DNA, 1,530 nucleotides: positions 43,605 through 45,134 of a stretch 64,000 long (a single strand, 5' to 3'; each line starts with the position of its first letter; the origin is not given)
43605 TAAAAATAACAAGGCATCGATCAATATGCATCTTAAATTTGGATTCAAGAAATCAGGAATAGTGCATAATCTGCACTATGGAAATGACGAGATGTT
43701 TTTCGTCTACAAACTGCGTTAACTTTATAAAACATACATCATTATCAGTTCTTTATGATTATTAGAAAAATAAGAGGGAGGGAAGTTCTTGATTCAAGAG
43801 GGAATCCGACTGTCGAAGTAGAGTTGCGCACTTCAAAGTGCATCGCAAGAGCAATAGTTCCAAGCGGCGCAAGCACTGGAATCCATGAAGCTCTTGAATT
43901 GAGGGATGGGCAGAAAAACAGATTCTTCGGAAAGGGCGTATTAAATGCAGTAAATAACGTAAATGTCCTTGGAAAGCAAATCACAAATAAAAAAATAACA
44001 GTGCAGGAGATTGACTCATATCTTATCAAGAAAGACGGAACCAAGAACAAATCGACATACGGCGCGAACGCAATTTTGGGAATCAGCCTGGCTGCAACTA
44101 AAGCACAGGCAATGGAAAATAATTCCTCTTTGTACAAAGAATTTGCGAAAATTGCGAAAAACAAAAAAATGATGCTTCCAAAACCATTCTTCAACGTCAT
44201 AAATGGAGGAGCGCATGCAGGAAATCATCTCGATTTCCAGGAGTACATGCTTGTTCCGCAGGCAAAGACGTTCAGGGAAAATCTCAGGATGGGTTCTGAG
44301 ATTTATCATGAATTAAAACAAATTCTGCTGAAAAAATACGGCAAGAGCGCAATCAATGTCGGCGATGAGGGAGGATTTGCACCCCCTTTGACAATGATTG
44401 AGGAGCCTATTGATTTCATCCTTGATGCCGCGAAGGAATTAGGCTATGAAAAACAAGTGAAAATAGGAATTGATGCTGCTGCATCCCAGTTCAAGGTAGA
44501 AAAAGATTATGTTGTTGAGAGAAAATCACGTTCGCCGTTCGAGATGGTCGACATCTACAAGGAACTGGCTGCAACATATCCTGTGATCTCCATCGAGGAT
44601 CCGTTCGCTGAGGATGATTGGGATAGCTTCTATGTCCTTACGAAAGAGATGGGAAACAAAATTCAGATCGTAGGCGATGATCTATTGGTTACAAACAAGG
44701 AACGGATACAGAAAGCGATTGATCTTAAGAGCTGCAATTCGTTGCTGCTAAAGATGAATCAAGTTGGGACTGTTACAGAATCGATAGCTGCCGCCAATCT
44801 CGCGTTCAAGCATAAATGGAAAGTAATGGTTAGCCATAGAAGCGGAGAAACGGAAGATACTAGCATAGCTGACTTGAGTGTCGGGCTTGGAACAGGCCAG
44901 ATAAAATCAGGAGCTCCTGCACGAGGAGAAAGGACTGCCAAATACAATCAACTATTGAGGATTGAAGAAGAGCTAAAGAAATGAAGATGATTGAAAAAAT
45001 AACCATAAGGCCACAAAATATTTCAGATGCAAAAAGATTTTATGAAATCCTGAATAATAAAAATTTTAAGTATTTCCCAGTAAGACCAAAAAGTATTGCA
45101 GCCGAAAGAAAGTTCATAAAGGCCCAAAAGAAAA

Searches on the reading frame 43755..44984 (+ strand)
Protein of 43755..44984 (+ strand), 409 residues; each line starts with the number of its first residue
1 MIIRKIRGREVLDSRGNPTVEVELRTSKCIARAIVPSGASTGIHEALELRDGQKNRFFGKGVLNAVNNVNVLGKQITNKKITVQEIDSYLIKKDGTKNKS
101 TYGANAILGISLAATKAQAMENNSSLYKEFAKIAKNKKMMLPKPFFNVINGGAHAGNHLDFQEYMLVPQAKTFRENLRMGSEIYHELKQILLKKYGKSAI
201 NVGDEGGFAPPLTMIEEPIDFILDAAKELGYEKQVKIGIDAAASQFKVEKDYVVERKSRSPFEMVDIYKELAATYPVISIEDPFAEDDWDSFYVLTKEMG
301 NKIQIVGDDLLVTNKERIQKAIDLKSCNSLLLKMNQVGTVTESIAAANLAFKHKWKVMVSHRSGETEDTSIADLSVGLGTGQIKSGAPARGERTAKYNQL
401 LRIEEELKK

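Call 13: search_protein_families(library=pfam, proteins=[window:43755-44984:+], max_evalue=0.001)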
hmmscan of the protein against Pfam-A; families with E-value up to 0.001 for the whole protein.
window:43755-44984:+ (409 aa): 4 families
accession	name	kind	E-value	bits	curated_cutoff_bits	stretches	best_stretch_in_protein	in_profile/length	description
PF00113.28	Enolase_C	-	3.7e-116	388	21.5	1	139-408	2-282/296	Enolase, C-terminal TIM barrel domain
PF03952.21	Enolase_N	-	3e-45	154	35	1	3-128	1-129/131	Enolase, N-terminal domain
PF13378.12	MR_MLE_C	-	7.7e-07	29.5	29.4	1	236-361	46-154/219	Enolase C-terminal domain-like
PF07476.17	MAAL_C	-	0.00025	20.8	27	1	295-381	132-217/249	Methylaspartate ammonia-lyase C-terminus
